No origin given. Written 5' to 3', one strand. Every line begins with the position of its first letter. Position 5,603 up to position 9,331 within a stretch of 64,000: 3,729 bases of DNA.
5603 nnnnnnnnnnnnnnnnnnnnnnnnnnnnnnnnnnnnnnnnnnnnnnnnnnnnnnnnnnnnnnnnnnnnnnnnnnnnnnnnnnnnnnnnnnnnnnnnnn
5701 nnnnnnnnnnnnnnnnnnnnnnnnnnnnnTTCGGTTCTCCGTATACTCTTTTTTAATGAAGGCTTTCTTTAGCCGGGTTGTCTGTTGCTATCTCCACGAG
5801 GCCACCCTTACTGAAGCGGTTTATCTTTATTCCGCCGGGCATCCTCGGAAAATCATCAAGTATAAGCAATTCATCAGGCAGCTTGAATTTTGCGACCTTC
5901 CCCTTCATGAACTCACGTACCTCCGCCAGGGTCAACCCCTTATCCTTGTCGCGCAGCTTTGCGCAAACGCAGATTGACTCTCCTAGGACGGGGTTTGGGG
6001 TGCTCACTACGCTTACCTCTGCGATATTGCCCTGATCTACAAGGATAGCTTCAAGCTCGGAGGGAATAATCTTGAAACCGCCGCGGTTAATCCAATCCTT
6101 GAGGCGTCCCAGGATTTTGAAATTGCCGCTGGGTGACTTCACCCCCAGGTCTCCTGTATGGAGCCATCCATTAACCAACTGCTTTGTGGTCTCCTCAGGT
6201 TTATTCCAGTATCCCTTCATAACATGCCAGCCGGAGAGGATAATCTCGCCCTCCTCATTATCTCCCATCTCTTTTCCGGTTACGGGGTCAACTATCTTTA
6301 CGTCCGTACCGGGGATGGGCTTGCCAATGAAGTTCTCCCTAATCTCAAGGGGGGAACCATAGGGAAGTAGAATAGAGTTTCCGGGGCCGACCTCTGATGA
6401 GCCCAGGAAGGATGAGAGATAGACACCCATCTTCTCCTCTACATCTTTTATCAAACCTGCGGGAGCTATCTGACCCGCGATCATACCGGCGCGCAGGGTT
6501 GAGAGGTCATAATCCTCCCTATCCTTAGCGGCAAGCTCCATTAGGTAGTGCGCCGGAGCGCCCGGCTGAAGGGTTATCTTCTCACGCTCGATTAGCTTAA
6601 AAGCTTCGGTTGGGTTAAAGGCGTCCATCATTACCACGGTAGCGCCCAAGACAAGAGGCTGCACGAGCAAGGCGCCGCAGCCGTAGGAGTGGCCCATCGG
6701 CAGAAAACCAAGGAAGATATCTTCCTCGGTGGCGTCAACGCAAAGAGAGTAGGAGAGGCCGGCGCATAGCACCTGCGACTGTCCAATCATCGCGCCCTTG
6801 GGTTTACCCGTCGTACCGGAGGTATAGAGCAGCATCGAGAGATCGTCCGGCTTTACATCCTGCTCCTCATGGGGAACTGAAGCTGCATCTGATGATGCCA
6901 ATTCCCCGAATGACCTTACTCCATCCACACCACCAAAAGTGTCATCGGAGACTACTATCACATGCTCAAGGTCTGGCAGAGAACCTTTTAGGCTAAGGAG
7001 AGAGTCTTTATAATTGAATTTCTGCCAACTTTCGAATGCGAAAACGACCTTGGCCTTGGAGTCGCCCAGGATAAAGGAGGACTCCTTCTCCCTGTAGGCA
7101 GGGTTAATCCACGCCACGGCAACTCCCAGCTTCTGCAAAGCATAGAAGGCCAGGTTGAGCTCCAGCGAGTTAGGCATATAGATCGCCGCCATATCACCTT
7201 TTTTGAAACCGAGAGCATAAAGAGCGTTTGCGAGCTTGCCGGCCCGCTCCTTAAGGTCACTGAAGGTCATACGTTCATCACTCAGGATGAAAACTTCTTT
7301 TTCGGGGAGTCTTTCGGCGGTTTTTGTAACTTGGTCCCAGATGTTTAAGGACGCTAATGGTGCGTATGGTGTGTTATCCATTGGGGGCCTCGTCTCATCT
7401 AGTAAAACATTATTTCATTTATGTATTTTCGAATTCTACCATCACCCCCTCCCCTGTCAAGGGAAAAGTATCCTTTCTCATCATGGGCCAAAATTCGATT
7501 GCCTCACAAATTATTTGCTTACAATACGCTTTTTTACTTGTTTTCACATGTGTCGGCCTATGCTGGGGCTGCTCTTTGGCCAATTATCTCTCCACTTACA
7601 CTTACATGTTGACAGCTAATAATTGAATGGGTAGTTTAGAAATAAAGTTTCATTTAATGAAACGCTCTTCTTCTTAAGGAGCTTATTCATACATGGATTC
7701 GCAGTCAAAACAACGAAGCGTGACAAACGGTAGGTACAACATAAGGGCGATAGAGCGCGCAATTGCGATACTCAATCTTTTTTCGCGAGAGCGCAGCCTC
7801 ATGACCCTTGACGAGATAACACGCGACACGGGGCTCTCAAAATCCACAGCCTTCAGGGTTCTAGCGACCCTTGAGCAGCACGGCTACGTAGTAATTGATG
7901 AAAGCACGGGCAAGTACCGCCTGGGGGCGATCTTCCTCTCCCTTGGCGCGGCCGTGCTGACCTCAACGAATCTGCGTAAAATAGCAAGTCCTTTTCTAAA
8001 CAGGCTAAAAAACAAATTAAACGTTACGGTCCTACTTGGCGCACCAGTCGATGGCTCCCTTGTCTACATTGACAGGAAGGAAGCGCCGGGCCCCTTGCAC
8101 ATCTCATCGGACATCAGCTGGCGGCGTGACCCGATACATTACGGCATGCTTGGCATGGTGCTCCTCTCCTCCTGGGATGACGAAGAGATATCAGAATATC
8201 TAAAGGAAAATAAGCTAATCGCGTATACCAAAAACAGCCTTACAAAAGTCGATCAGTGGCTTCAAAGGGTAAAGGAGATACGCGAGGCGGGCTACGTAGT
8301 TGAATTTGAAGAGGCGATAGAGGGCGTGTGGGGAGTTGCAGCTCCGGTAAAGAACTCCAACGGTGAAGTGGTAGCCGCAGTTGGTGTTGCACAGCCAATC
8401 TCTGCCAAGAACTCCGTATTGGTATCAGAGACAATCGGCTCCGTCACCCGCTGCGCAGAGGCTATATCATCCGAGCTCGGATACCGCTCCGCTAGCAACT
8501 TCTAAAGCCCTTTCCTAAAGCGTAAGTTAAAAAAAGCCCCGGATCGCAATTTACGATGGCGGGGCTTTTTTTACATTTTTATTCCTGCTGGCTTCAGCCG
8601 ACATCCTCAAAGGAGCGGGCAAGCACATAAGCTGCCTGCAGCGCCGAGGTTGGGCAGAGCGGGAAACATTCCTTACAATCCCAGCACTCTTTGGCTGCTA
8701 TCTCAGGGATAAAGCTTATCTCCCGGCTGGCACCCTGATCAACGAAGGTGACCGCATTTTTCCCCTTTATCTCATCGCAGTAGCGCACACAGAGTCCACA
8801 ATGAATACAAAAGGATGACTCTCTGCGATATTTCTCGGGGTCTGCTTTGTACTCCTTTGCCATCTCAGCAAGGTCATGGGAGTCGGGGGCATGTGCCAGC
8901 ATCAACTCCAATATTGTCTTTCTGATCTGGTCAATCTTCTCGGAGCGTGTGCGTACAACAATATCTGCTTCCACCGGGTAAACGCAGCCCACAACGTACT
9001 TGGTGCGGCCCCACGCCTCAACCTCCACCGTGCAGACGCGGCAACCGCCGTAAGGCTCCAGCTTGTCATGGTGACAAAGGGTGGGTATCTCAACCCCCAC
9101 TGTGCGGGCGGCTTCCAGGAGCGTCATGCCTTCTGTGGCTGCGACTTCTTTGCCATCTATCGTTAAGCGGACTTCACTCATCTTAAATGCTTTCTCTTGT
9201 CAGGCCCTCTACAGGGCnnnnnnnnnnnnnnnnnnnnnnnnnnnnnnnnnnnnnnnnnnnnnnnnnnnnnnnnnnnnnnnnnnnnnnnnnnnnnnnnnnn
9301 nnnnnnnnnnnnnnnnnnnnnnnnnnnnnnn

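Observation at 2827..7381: Acyl-CoA ligase co-transcribed with a lone cytoplasmic bis-MGD-type molybdoenzyme, next to mobA: candidate aryl-CoA (de)hydroxylase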

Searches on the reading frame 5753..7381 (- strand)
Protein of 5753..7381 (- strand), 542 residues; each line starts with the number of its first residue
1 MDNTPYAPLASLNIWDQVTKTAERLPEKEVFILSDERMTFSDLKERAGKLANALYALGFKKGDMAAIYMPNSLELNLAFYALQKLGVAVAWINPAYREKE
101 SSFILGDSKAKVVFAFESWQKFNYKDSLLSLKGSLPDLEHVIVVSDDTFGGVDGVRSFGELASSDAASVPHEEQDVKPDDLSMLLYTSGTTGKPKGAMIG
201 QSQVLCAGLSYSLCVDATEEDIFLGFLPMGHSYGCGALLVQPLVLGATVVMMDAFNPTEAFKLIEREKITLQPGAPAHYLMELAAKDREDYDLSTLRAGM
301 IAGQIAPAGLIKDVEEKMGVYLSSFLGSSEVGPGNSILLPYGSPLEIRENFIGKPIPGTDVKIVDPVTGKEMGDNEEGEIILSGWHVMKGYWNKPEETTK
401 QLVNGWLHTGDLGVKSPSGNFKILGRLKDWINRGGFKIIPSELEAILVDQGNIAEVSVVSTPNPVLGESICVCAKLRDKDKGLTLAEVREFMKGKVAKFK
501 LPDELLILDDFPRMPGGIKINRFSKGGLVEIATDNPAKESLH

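Call 6: search_protein_families(library=pfam, proteins=[window:5753-7381:-])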
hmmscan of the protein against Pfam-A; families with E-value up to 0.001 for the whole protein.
window:5753-7381:- (542 aa): 2 families
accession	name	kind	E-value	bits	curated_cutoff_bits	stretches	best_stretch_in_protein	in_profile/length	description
PF00501.34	AMP-binding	-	2.9e-83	280.3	29.9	1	20-392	3-384/384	AMP-binding enzyme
PF13193.12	AMP-binding_C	-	8.6e-09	36.6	24.5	1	442-514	1-72/76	AMP-binding enzyme C-terminal domain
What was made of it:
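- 5753..7381 (-): AMP-forming acyl/aryl-CoA ligase, 542 aa. Pfam AMP-binding 2.9e-83 plus AMP-binding_C (call 6).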

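Call 7: search_protein_families(library=ncbifam, proteins=[window:5753-7381:-])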
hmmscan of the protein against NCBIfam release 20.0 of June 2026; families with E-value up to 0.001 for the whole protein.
window:5753-7381:- (542 aa): 107 families (the best 25 are shown)
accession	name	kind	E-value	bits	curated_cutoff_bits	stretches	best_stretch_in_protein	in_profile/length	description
NF004837.0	PRK06187.1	subfamily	1.4e-102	343.6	476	1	12-522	8-515/531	long-chain-fatty-acid--CoA ligase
NF009233.0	PRK12583.1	subfamily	1.4e-94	317.5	832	1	7-523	13-544/558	fatty acid CoA ligase family protein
NF005801.1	PRK07656.1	equivalog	2.3e-88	297.1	657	1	16-517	5-492/500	FadD3 family acyl-CoA ligase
NF004758.0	PRK06087.1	equivalog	2.3e-85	287.1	736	1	14-523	26-529/548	medium-chain fatty-acid--CoA ligase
NF006182.0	PRK08316.1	subfamily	1.4e-82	277.9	663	1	13-518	12-507/523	fatty acyl-CoA synthetase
NF006181.0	PRK08314.1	subfamily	8.7e-81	271.8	705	1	12-517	24-543/563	long-chain-fatty-acid--CoA ligase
TIGR03208.1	cyc_hxne_CoA_lg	equivalog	3.1e-80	270.4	792.3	1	36-523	52-534/538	cyclohexanecarboxylate-CoA ligase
NF004114.0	PRK05605.1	equivalog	1e-75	255.2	766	2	151-514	191-555/575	long-chain-fatty-acid--CoA ligase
NF005307.0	PRK06839.1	equivalog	1.4e-73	248.3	748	1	18-520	8-484/496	o-succinylbenzoate--CoA ligase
NF004822.0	PRK06178.1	equivalog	1.4e-69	235.2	782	1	5-514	30-553/571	acyl-CoA synthetase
NF052269.1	Staph_lig_FadD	equivalog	1.1e-67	228.5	650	1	35-515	25-480/499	long-chain-fatty-acid--CoA ligase FadD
NF005220.0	PRK06710.1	equivalog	5.2e-67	226.2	1116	2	179-517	206-542/563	long-chain-fatty-acid--CoA ligase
NF005702.0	PRK07514.1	subfamily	4.5e-66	223.2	558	1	14-514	5-486/506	malonyl-CoA synthase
NF004814.0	PRK06164.1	equivalog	3.7e-63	213.9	677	1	13-520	11-521/540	acyl-CoA synthetase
NF002966.0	PRK03640.1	equivalog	8.7e-63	212.6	556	1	18-515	8-467/483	o-succinylbenzoate--CoA ligase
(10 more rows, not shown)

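Call 41: search_solved_structures(query=window:5753-7381:-, max_evalue=1e-40)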
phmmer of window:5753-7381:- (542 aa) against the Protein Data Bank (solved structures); distinct sequences matched with E-value up to 1e-40: 40.
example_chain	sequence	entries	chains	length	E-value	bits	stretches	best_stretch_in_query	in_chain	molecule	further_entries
5wm2_A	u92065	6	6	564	2.2e-58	201.3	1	34-517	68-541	Salicylate-AMP ligase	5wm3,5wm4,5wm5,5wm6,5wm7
5bsm_A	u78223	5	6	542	9.4e-58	199.3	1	38-520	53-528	4-coumarate--CoA ligase 2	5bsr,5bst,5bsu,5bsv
5bsw_A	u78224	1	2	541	2.3e-57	198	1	38-520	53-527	4-coumarate--CoA ligase 2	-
3a9u_A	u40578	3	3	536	5.6e-57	196.7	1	37-521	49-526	4-coumarate--CoA ligase | 4-coumarate:CoA ligase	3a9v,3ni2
5u95_A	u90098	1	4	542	6.4e-57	196.5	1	38-520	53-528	4-coumarate--CoA ligase 2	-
3tsy_A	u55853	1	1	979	6.9e-57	196.4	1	38-520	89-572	Fusion Protein 4-coumarate--CoA ligase 1, Resveratrol synthase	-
3r44_A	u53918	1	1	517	3.7e-53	184.1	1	33-518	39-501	fatty acyl CoA synthetase FADD13 (FATTY-ACYL-CoA SYNTHETASE)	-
4fut_A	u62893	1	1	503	9.4e-51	176.2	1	34-517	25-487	Malonyl CoA synthetase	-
4fuq_A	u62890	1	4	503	1.1e-50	175.9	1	34-517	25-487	Malonyl CoA synthetase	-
6mfy_A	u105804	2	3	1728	5.4e-50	173.6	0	162-519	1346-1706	Linear gramicidin synthase subunit A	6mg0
4gxq_A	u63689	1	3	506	6e-50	173.5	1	34-517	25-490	Malonyl CoA synthetase, Benzoate-CoA ligase Chimeric protein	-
9be3_A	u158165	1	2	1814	7.4e-50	173.2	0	162-519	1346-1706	Linear gramicidin synthase subunit A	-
9be4_A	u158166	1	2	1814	7.4e-50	173.2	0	162-519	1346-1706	Linear gramicidin synthase subunit A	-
6mfz_A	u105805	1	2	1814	7.4e-50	173.2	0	162-519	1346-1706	Linear gramicidin synthase subunit A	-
9meh_A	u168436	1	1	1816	7.4e-50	173.2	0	162-519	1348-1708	Linear gramicidin synthase subunit A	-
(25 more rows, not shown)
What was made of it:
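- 5753..7381 (-): Best PDB hits are salicylate-AMP ligase and 4-coumarate-CoA ligases (call 41).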

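Call 42: find_homologous_proteins(query=window:5753-7381:-, max_evalue=1e-60)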
Query window:5753-7381:- (542 aa): 1976 proteins with E <= 1e-60 among 8000 candidates; the best 120 are listed.
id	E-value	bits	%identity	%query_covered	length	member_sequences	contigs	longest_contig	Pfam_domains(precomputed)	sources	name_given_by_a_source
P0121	0.0e+0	1131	92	100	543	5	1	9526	PF00501.35,PF13193.13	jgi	-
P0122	2.6e-243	827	66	99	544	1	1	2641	PF00501.35,PF13193.13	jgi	jgi:acyl-CoA synthetase (AMP-forming)/AMP-acid ligase II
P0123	1.7e-220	751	61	99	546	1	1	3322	PF00501.35,PF13193.13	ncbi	-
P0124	7.0e-219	746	62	99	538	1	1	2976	PF00501.35,PF13193.13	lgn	-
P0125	1.1e-218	745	61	100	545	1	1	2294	PF00501.35,PF13193.13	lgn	-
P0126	5.7e-206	703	58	99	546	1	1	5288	PF00501.35,PF13193.13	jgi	-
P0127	9.5e-203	693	58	100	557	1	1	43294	PF00501.35,PF13193.13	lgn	-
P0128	6.1e-202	690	57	99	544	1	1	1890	PF00501.35,PF13193.13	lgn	-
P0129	1.1e-201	689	58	99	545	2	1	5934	PF00501.35,PF13193.13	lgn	-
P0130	7.3e-201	686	56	99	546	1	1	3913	PF00501.35,PF13193.13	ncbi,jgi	-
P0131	1.2e-200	686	58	99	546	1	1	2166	PF00501.35,PF13193.13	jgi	-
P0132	3.1e-200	684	58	99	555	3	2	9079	PF00501.35,PF13193.13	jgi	jgi:acyl-CoA synthetase (AMP-forming)/AMP-acid ligase II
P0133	6.5e-200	683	57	99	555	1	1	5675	PF00501.35,PF13193.13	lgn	-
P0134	1.5e-199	682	58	98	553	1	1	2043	PF00501.35,PF13193.13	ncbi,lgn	ncbi:MAG: linear/branched/unsaturated fatty acid:CoA ligase LbuL [Deferrisomatales bacterium]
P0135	2.7e-199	681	57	99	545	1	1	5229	PF00501.35,PF13193.13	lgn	-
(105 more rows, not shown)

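Call 44: find_related_loci(query=window:5753-7381:-, collection=metagenome_contigs, flank=8000)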
Query window:5753-7381:- (542 aa) in metagenome_contigs; peptide patterns used: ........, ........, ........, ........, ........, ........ (x = any residue, [..] = any of these).
139 stretches matched a pattern; 84 encode a relative of the query (tblastn E <= 1e-3); the best 80 are kept; 80 distinct loci.
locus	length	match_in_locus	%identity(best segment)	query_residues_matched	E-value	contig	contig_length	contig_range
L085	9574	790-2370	54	9-539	0e+0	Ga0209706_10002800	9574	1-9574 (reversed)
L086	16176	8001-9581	54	9-539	0e+0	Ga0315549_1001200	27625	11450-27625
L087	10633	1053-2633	54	9-539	0e+0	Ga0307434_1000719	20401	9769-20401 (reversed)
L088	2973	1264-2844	53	9-539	0e+0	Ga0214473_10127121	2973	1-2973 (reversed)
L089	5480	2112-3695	53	11-542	0e+0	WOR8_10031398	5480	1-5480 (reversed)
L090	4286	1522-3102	54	9-539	0e+0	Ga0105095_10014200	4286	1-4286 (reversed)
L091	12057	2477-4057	53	9-539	0e+0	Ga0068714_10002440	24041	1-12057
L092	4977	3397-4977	52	11-541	0e+0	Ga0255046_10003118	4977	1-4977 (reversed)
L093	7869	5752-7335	52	11-542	0e+0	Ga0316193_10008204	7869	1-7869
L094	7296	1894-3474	53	11-541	0e+0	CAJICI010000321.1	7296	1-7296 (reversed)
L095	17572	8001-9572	52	12-539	0e+0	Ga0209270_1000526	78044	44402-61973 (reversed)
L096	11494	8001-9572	53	16-542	0e+0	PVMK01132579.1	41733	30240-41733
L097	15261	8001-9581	52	9-539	0e+0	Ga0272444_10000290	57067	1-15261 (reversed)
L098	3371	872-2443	52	12-539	0e+0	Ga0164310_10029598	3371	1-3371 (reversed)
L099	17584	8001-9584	53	11-542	0e+0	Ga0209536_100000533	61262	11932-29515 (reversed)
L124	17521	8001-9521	54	22-532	4e-178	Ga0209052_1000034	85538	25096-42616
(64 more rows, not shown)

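Call 60: search_protein_families(library=ncbifam, max_evalue=1e-10, proteins=[L124:9928-10656:-])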
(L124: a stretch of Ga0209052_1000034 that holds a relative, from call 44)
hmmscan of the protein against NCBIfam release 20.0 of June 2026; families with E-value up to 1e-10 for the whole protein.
L124:9928-10656:- (243 aa): 218 families (the best 25 are shown)
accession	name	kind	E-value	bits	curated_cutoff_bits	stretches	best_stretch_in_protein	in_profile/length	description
NF005559.1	PRK07231.1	subfamily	3.8e-70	236.2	215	1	1-243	2-246/249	glucose 1-dehydrogenase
NF004818.0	PRK06172.1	equivalog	2.1e-68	230.4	336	1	1-243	5-249/253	SDR family oxidoreductase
NF005067.0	PRK06484.1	equivalog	1.7e-67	228.2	713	1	3-243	9-250/524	short chain dehydrogenase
NF005309.0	PRK06841.1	subfamily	2.1e-67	227.3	286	1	1-243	13-251/255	GolD/DthD family dehydrogenase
TIGR01832.1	kduD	equivalog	4.3e-67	226.2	338.85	1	1-243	3-244/248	2-dehydro-3-deoxy-D-gluconate 5-dehydrogenase KduD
TIGR01830.1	3oxo_ACP_reduc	equivalog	1.3e-66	224.7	297.75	1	6-243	1-237/239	3-oxoacyl-[acyl-carrier-protein] reductase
NF004198.0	PRK05653.1-3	equivalog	1.5e-66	224.4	296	1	1-243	5-245/248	3-oxoacyl-ACP reductase FabG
NF006070.0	PRK08213.1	subfamily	5.6e-66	222.7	279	1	1-243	10-255/259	gluconate 5-dehydrogenase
NF004791.0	PRK06138.1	equivalog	1.2e-65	221.4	312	1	1-243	3-248/252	SDR family oxidoreductase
NF009466.0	PRK12826.1-2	subfamily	7.9e-64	215.5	222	1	4-243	4-243/248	3-oxoacyl-ACP reductase FabG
NF052558.1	MBtsdlDhBudC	equivalog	1.9e-61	207.8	270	1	2-243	2-240/250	meso-2,3-butanediol dehydrogenase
NF005446.0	PRK07035.1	equivalog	3e-61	206.9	373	1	1-243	9-252/255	SDR family oxidoreductase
NF053701.1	CsHdxCHCADhChcB2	equivalog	4.5e-59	199.9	350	1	2-243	2-241/245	cis-4-hydroxycyclohexanecarboxylate dehydrogenase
NF005390.0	PRK06935.1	equivalog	3.8e-58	196.9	369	1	1-243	13-254/258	2-dehydro-3-deoxy-D-gluconate 5-dehydrogenase KduD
NF009093.0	PRK12429.1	subfamily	1.9e-56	191.3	258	1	1-243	3-255/259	3-hydroxybutyrate dehydrogenase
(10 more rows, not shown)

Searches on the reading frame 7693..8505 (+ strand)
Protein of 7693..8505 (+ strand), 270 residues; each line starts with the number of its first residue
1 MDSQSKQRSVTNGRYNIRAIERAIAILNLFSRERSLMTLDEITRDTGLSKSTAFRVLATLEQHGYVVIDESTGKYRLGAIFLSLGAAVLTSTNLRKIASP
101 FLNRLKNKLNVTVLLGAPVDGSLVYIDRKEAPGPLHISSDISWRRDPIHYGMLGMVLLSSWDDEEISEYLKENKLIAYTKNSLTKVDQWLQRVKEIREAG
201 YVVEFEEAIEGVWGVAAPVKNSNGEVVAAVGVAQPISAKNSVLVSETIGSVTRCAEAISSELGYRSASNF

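Call 6: search_protein_families(library=pfam, proteins=[window:7693-8505:+])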
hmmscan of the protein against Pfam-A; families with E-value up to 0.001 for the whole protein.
window:7693-8505:+ (270 aa): 8 families
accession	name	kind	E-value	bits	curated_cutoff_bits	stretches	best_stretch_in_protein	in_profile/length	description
PF01614.24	IclR_C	-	1.7e-30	106.3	24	1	87-259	2-173/174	Bacterial transcriptional regulator IclR C-terminal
PF09339.16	HTH_IclR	-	1.9e-16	60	22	1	19-67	1-49/52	IclR helix-turn-helix domain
PF12802.13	MarR_2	-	4.4e-05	24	27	1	26-68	10-52/61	MarR family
PF08279.18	HTH_11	-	0.00018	21.8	25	0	22-68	1-47/55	HTH domain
PF25213.1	HVO_A0261_N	-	0.0003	21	35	1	24-77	14-63/86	HVO_A0261 N-terminal domain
PF01022.26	HTH_5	-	0.00032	21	22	0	24-66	5-45/47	Bacterial regulatory protein, arsR family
PF01978.25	TrmB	-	0.00034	20.8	25.6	1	37-72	23-58/68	Sugar-specific transcriptional regulator TrmB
PF01047.28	MarR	-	0.00065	20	24.6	0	37-66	18-47/59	MarR family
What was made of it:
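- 7693..8505 (+): IclR-family regulator, divergent from the ligase-MopB operon. Pfam HTH_IclR plus IclR_C (call 6).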

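Call 7: search_protein_families(library=ncbifam, proteins=[window:7693-8505:+])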
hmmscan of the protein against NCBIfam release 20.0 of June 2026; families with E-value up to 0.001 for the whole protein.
window:7693-8505:+ (270 aa): 8 families
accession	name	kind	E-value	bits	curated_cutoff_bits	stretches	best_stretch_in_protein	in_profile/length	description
NF045644.1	TransRegBhcR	equivalog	1.3e-41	142.7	350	1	11-263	16-266/267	HTH-type transcriptional regulator BhcR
TIGR02431.1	pcaR_pcaU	subfamily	6.1e-41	140.4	284.75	1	17-260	5-246/248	beta-ketoadipate pathway transcriptional regulators, PcaR/PcaU/PobR family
NF011671.1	PRK15090.1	equivalog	2.3e-37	128.6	275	1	17-265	10-256/256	DNA-binding transcriptional regulator KdgR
NF008601.2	PRK11569.1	equivalog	1.6e-26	93.1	380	1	15-263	24-273/276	glyoxylate bypass operon transcriptional repressor IclR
NF007548.0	PRK10163.1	equivalog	2.2e-23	82.7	406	1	17-266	21-269/271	HTH-type transcriptional repressor AllR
NF007339.0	PRK09834.1-1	equivalog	1.1e-14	54.3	299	1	7-232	9-235/271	DNA-binding transcriptional regulator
NF007342.0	PRK09834.1-4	equivalog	2.7e-13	49.5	251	1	13-241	7-234/263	DNA-binding transcriptional regulator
NF007341.0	PRK09834.1-3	equivalog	8.2e-10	38.2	269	1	16-232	6-227/274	DNA-binding transcriptional regulator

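Call 70: search_solved_structures(query=window:7693-8505:+, max_evalue=1e-15)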
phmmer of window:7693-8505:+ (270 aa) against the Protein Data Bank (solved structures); distinct sequences matched with E-value up to 1e-15: 6.
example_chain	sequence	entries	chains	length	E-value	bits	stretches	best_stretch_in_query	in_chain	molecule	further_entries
2ia2_A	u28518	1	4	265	1.1e-23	87.3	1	17-253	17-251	Putative Transcriptional Regulator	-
5tjj_A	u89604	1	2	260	2.8e-23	86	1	15-265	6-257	Transcriptional regulator, IclR family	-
8eju_A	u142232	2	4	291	2.4e-22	82.9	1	17-236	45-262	Transcription regulatory protein (Pca regulon)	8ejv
5w1e_A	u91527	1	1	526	7.7e-20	74.7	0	13-158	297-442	Putative transcriptional regulator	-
2g7u_A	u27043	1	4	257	1.8e-18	70.3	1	14-264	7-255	transcriptional regulator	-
1mkm_A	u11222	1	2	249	5e-18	68.8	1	17-264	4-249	IclR transcriptional regulator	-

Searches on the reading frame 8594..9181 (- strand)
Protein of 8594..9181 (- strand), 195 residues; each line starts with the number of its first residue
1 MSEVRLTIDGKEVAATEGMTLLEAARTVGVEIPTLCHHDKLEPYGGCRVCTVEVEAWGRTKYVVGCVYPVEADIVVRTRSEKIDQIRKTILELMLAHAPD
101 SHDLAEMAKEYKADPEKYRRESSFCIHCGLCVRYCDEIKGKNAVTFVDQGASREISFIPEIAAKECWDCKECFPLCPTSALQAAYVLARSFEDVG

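Call 6: search_protein_families(library=pfam, proteins=[window:8594-9181:-])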
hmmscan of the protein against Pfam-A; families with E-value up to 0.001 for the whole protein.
window:8594-9181:- (195 aa): 8 families
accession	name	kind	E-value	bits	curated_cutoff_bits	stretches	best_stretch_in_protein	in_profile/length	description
PF13510.11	Fer2_4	-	3.5e-18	65.9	22.8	1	3-80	3-81/82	2Fe-2S iron-sulfur cluster binding domain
PF00111.32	Fer2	-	7.9e-09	35.8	21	1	7-55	2-48/77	2Fe-2S iron-sulfur cluster binding domain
PF12838.12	Fer4_7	-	1e-08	35.9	27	1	125-180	2-52/52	4Fe-4S dicluster domain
PF22117.2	Fer4_Nqo3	-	1.7e-05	25.3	27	1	123-181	9-66/67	NADH-quinone oxidoreductase subunit 3, ferredoxin-like domain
PF14697.11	Fer4_21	-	2.8e-05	24.6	35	1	123-179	6-55/59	4Fe-4S dicluster domain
PF13187.11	Fer4_9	-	8.3e-05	23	27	1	125-180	2-51/52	4Fe-4S dicluster domain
PF00037.32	Fer4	-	0.00015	21.8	21.1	0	123-135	6-18/24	4Fe-4S binding domain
PF13484.11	Fer4_16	-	0.00047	21.3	30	0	165-185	1-22/66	4Fe-4S double cluster binding domain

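Call 7: search_protein_families(library=ncbifam, proteins=[window:8594-9181:-])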
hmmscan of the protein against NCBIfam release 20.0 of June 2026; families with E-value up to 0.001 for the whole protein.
window:8594-9181:- (195 aa): 20 families
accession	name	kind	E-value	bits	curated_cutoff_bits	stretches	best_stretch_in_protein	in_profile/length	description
NF040763.1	FeFe_hydrog_A6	exception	1.1e-36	126.4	765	2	4-99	1-94/571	NADH-dependent [FeFe] hydrogenase, group A6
NF005745.0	PRK07569.1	equivalog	4.2e-33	114.7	333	2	3-97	3-95/238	bidirectional hydrogenase complex protein HoxU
TIGR01973.1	NuoG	equivalog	3.5e-29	102.1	470.05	2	6-98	1-91/606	NADH-quinone oxidoreductase subunit NuoG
NF009454.0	PRK12814.1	equivalog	8.9e-24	83.8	916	1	1-107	1-106/657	putative NADPH-dependent glutamate synthase small subunit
NF005895.0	PRK07860.1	equivalog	5.2e-23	81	802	1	3-99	17-113/811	NADH-quinone oxidoreductase subunit G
NF040762.1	Hydr_FeFe_Clost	exception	5.2e-20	71.6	900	2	5-97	2-93/572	ferredoxin hydrogenase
NF006305.0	PRK08493.1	equivalog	1.1e-19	70.1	591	1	4-93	2-87/819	NADH-quinone oxidoreductase subunit G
TIGR02512.1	FeFe_hydrog_A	subfamily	1.1e-07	31.1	405.95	1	121-186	5-72/375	[FeFe] hydrogenase, group A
NF040612.1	F420_dehyd_FpoI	exception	2.7e-06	27.2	180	1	119-187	38-105/135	F420H2 dehydrogenase subunit FpoI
TIGR01971.1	NuoI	subfamily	3e-05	23.6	113.05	1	121-186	40-103/121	NADH-quinone oxidoreductase, chain I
NF006183.0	PRK08318.1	equivalog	4.6e-05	22.4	335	1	89-180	311-394/422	NAD-dependent dihydropyrimidine dehydrogenase subunit PreA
NF041837.1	rnfC_Methano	equivalog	0.00016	20.7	650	1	116-179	351-412/438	Rnf electron transport complex subunit RnfC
NF058577.1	FdxA_fam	equivalog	0.00031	20.9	65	0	160-180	32-52/52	4Fe-4S ferredoxin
NF007012.0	PRK09476.1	equivalog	0.00036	19.8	269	1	122-184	58-119/254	ferredoxin-type protein NapG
NF009053.0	PRK12387.1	subfamily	0.0004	20.2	204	1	106-182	24-91/180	formate hydrogenlyase complex iron-sulfur subunit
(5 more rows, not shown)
